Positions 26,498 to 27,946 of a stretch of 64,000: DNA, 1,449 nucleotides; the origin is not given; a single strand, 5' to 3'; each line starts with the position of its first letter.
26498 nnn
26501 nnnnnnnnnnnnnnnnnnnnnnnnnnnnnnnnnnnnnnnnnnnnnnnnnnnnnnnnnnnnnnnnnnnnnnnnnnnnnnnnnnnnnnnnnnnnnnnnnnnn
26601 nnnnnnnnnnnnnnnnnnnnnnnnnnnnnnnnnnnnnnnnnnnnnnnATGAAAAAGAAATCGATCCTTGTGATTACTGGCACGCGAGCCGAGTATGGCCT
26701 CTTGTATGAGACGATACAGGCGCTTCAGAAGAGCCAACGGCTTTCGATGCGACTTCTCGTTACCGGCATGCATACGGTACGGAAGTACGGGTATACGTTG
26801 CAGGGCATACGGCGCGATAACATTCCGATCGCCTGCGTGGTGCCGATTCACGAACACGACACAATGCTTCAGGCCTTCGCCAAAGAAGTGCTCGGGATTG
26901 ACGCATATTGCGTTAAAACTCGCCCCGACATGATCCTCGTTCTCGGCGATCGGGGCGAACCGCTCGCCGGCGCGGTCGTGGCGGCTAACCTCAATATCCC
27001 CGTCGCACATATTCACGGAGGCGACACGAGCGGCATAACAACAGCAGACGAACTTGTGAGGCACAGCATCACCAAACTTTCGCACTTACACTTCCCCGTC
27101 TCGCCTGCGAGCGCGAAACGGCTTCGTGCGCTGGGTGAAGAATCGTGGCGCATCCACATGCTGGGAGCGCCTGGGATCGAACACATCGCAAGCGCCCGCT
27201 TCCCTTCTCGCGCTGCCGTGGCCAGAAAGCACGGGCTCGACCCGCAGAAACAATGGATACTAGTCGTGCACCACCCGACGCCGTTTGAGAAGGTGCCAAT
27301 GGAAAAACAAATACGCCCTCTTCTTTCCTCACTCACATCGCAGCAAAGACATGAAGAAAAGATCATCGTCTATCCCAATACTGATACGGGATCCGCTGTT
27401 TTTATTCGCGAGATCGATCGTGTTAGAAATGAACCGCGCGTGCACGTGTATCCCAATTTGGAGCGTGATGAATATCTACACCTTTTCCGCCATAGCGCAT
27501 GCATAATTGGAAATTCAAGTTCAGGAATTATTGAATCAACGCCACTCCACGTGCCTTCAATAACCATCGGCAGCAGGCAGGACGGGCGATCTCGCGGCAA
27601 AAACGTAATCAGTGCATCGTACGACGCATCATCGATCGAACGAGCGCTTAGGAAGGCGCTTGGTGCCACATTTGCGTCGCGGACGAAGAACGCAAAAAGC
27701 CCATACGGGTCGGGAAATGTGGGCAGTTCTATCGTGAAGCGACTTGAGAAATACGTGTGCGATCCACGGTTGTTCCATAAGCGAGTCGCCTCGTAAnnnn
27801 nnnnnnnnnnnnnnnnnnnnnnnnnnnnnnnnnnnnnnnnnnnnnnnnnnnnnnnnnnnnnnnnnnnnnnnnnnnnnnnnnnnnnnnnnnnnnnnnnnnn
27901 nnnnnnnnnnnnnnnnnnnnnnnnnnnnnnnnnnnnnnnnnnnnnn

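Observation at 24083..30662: Nonulosonic acid operon with a formyltransferase where the N-acetyltransferase should be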

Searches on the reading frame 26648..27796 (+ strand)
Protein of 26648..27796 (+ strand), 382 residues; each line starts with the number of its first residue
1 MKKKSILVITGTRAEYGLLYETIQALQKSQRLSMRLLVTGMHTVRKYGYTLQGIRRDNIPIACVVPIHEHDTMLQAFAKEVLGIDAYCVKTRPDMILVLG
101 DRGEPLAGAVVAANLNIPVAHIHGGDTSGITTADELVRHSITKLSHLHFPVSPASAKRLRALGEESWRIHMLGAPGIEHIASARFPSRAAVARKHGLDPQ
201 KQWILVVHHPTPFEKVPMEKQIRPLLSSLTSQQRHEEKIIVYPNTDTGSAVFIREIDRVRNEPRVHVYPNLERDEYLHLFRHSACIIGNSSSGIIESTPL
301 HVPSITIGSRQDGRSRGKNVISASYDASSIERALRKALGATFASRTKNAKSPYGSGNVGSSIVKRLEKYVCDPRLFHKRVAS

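Call 3: search_protein_families(library=pfam, proteins=[window:26648-27796:+], max_evalue=0.01)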
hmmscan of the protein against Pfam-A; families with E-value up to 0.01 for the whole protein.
window:26648-27796:+ (382 aa): 1 family
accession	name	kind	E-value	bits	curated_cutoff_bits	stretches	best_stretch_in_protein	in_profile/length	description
PF02350.25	Epimerase_2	-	9.9e-71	238.8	30.6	1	24-366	1-346/347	UDP-N-acetylglucosamine 2-epimerase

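Call 4: search_protein_families(library=ncbifam, proteins=[window:26648-27796:+], max_evalue=0.01)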
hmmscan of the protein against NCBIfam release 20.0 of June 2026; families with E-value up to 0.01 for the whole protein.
window:26648-27796:+ (382 aa): 2 families
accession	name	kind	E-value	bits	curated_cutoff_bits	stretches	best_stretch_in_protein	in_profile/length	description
TIGR03568.1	NeuC_NnaA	equivalog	1.1e-110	370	235.9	1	4-365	1-364/365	UDP-N-acetylglucosamine 2-epimerase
TIGR00236.1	wecB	equivalog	9.7e-25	87.5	210.15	1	5-368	2-364/366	non-hydrolyzing UDP-N-acetylglucosamine 2-epimerase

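Call 64: search_solved_structures(query=window:26648-27796:+, max_evalue=1e-10)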
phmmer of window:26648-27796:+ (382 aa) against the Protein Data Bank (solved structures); distinct sequences matched with E-value up to 1e-10: 7.
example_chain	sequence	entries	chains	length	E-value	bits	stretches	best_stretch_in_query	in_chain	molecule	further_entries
5xvs_A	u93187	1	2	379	2.5e-57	197.9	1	4-365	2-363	GDP/UDP-N,N'-diacetylbacillosamine 2-epimerase (Hydrolyzing)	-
5zlr_A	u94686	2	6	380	2.5e-57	197.9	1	4-365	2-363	GDP/UDP-N,N'-diacetylbacillosamine 2-epimerase (Hydrolyzing)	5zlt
4zht_A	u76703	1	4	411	4.5e-41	144.4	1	3-368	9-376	Bifunctional UDP-N-acetylglucosamine 2-epimerase/N-acetylmannosamine kinase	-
7ya2_A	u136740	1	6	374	3.7e-14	55.9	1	1-308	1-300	Capsular polysaccharide synthesis enzyme CapG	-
4neq_A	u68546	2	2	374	2.3e-13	53.2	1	7-366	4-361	UDP-N-acetylglucosamine 2-epimerase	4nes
8ahe_A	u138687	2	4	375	6.4e-11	45.2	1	5-369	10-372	UDP-N-acetylglucosamine 2-epimerase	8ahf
3beo_A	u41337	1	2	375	6.4e-11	45.2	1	5-369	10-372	UDP-N-acetylglucosamine 2-epimerase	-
